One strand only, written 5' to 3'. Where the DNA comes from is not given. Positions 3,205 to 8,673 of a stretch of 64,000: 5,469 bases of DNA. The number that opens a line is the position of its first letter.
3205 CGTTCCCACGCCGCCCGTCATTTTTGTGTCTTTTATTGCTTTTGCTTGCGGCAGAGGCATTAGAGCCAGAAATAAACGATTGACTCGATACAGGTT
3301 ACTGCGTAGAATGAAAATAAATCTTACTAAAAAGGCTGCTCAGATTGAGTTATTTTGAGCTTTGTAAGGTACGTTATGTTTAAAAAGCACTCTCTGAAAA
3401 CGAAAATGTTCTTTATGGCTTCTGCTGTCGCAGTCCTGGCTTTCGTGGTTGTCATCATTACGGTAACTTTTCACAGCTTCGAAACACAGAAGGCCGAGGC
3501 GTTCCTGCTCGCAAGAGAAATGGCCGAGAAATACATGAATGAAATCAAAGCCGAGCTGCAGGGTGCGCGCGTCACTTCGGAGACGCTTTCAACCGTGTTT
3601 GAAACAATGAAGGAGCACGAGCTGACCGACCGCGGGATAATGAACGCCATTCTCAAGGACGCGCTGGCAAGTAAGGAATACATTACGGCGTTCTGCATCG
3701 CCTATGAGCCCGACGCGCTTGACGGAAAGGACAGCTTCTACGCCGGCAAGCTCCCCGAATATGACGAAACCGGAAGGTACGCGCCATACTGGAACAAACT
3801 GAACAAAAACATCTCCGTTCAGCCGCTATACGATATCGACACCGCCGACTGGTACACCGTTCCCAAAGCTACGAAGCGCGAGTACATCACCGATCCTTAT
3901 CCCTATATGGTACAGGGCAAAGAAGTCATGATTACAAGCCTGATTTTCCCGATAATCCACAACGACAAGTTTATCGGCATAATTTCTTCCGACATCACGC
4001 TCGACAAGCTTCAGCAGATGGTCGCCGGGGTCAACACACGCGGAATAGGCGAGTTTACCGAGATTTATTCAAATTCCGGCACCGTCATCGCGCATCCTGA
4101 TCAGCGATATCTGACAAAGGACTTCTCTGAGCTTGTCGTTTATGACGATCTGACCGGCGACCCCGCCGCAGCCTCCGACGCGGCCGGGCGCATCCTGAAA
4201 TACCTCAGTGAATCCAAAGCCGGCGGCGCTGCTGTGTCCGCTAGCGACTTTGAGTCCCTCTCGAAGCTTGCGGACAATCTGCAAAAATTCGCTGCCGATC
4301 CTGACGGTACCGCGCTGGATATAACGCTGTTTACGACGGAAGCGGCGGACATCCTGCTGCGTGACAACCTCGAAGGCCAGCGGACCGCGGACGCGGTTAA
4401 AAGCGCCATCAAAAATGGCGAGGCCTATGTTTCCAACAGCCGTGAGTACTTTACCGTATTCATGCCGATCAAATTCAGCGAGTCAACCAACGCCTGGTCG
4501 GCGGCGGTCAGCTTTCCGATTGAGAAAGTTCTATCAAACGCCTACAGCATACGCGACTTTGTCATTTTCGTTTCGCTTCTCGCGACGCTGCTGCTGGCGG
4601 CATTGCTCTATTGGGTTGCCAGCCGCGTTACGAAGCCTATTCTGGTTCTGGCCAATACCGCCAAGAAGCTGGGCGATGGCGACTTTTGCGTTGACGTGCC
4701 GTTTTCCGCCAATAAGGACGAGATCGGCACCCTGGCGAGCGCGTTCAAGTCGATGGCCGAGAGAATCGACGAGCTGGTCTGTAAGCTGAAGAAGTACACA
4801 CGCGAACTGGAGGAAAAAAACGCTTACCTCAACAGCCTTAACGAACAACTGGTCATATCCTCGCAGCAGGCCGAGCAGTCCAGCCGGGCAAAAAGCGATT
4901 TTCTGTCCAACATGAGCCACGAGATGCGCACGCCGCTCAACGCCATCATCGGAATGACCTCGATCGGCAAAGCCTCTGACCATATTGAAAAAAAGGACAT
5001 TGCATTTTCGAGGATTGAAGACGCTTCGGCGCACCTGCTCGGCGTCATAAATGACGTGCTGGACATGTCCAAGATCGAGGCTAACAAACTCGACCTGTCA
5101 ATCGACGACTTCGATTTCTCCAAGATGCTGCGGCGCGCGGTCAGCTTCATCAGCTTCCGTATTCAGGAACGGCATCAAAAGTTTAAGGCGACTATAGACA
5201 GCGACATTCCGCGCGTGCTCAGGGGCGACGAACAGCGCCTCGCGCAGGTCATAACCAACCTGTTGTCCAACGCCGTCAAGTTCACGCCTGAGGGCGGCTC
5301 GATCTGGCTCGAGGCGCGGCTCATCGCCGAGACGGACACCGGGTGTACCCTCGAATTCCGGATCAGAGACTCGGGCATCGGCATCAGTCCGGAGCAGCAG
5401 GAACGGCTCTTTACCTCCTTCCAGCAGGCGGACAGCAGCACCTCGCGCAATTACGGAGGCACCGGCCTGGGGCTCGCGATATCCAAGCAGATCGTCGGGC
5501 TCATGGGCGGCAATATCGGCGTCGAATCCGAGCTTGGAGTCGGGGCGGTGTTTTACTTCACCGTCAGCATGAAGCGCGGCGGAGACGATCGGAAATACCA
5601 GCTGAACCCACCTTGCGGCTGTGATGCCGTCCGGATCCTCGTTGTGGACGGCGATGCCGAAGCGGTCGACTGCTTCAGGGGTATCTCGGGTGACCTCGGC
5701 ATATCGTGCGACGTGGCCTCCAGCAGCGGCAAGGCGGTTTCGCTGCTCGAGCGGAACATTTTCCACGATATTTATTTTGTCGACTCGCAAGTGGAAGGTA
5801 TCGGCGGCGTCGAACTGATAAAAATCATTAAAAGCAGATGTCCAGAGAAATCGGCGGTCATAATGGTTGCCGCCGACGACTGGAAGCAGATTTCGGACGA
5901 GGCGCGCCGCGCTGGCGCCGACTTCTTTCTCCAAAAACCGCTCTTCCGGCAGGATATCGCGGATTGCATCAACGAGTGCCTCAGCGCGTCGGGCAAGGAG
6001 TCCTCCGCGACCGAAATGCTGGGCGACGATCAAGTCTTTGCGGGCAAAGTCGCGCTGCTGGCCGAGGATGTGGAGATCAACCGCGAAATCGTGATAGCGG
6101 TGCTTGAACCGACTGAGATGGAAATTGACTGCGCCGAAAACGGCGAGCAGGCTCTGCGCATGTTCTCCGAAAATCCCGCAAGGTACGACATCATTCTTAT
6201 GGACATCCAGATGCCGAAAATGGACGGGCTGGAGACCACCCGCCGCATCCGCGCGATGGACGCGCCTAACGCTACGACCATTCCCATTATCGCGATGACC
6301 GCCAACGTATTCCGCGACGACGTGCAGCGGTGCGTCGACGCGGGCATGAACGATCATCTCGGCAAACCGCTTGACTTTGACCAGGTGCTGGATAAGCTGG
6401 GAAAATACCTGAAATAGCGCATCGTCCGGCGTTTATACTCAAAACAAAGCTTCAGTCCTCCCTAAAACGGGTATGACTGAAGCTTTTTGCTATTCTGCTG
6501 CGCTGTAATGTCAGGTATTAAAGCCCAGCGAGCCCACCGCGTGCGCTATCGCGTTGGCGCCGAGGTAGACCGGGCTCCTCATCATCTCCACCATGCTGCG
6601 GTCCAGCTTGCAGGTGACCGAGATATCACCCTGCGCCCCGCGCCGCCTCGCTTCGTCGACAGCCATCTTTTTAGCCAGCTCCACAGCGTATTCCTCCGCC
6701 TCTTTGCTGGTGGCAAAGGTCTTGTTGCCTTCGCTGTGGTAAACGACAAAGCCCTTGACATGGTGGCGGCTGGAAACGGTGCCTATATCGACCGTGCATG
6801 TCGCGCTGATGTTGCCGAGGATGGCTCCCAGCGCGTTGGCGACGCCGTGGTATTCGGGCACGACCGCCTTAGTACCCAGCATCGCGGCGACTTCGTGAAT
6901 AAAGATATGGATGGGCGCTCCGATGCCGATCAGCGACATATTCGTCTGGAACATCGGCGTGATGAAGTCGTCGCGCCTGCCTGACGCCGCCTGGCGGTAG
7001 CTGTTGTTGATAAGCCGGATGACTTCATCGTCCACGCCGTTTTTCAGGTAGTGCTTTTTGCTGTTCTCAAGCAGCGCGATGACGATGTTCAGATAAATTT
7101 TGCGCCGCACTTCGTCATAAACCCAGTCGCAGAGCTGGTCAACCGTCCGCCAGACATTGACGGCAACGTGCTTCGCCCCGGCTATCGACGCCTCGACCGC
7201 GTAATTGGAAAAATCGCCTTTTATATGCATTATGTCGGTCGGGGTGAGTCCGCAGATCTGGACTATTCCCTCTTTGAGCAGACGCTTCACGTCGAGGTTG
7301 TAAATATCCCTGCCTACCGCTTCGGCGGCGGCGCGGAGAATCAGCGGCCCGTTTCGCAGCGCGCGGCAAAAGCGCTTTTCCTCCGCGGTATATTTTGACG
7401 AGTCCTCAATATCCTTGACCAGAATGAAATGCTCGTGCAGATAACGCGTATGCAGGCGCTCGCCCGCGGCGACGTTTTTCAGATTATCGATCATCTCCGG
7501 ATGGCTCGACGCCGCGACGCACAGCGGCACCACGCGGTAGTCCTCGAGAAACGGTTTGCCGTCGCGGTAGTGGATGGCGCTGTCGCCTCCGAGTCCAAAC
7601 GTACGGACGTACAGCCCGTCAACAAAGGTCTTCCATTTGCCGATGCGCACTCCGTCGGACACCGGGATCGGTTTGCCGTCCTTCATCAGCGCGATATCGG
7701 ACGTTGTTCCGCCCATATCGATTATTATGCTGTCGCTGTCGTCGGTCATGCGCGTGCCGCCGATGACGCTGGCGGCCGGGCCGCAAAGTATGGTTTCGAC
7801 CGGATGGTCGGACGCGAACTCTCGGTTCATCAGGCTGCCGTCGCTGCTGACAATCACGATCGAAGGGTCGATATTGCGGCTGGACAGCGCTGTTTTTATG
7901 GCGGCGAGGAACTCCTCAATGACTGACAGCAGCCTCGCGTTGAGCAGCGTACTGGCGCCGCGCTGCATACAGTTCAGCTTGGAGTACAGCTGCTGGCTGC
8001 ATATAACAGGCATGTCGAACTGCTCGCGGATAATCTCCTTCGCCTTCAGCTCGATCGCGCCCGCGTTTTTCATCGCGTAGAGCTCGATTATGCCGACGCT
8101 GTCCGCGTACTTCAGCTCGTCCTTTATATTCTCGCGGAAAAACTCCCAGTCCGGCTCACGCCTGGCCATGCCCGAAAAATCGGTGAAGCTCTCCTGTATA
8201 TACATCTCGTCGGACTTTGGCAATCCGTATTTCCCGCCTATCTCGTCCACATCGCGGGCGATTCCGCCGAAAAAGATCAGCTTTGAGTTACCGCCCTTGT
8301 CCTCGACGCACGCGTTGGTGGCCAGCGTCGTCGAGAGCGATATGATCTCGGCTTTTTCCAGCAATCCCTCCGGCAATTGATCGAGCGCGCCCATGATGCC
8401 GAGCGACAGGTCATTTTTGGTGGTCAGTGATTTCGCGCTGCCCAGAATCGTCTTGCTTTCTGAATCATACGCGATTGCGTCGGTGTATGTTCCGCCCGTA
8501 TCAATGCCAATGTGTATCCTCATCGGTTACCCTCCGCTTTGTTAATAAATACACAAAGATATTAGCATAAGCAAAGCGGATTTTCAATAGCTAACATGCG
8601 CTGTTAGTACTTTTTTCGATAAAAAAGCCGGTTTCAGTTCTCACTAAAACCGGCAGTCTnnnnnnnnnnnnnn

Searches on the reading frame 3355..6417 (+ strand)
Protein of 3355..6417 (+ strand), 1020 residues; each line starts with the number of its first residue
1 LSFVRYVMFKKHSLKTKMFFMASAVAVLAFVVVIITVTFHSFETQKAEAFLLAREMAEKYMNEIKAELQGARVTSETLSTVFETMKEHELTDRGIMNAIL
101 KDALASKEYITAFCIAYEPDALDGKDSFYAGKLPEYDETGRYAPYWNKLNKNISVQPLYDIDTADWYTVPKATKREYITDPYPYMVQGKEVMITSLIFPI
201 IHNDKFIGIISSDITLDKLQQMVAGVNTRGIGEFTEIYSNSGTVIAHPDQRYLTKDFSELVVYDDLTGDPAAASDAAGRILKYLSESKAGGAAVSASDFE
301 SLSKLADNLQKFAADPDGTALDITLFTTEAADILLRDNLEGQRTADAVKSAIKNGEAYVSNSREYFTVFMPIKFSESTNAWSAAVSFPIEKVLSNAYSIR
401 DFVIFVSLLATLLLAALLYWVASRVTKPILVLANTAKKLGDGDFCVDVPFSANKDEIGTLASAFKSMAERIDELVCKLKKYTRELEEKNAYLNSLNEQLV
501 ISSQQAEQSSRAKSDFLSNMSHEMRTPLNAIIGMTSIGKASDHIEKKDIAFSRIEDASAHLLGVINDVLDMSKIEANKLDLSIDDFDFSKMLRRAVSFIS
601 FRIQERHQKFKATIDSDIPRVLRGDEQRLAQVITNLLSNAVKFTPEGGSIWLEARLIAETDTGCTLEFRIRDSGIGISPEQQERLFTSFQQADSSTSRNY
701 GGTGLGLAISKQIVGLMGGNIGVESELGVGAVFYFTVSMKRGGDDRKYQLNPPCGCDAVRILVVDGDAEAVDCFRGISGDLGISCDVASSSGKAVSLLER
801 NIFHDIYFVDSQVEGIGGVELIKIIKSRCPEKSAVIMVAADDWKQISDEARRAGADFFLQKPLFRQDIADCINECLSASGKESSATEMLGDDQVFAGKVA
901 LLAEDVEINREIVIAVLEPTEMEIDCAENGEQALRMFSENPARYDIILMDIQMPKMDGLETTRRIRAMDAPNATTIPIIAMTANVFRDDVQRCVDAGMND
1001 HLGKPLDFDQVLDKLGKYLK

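Call 84: search_protein_families(library=pfam, proteins=[window:3355-6417:+], max_evalue=0.0001)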
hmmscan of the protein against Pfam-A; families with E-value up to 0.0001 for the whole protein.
window:3355-6417:+ (1020 aa): 6 families
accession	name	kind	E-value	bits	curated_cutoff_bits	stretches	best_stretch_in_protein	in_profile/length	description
PF00072.30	Response_reg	-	1.4e-37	128.7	30.2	2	901-1014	2-109/111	Response regulator receiver domain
PF02518.31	HATPase_c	-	1.6e-30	106.3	26.4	1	624-739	1-109/111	Histidine kinase-, DNA gyrase B-, and HSP90-like ATPase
PF00512.31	HisKA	-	2.9e-16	59.7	26.9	1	512-576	1-65/66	His Kinase A (phospho-acceptor) domain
PF22673.2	MCP-like_PDC_1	-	2.6e-15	57.3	27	1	97-221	2-113/113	Methyl-accepting chemotaxis protein-like, first PDC sensor domain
PF00672.30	HAMP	-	1.9e-11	44.5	25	1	420-472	1-52/53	HAMP domain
PF02743.24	dCache_1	-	5.9e-10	39.5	45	1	54-259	12-190/240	Cache domain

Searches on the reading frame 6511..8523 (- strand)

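Call 84: search_protein_families(library=pfam, proteins=[window:6511-8523:-], max_evalue=0.0001)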
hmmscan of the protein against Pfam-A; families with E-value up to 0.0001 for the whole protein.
window:6511-8523:- (670 aa): 3 families
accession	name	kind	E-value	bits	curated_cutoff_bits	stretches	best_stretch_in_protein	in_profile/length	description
PF01968.24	Hydantoinase_A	-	8.3e-26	91.3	22.9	1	188-322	1-136/291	Hydantoinase/oxoprolinase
PF05378.19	Hydant_A_N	-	6.7e-21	75.2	25.2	1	4-168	1-175/176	Hydantoinase/oxoprolinase N-terminal region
PF13941.12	MutL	-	1e-05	25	27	0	7-56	4-54/450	MutL protein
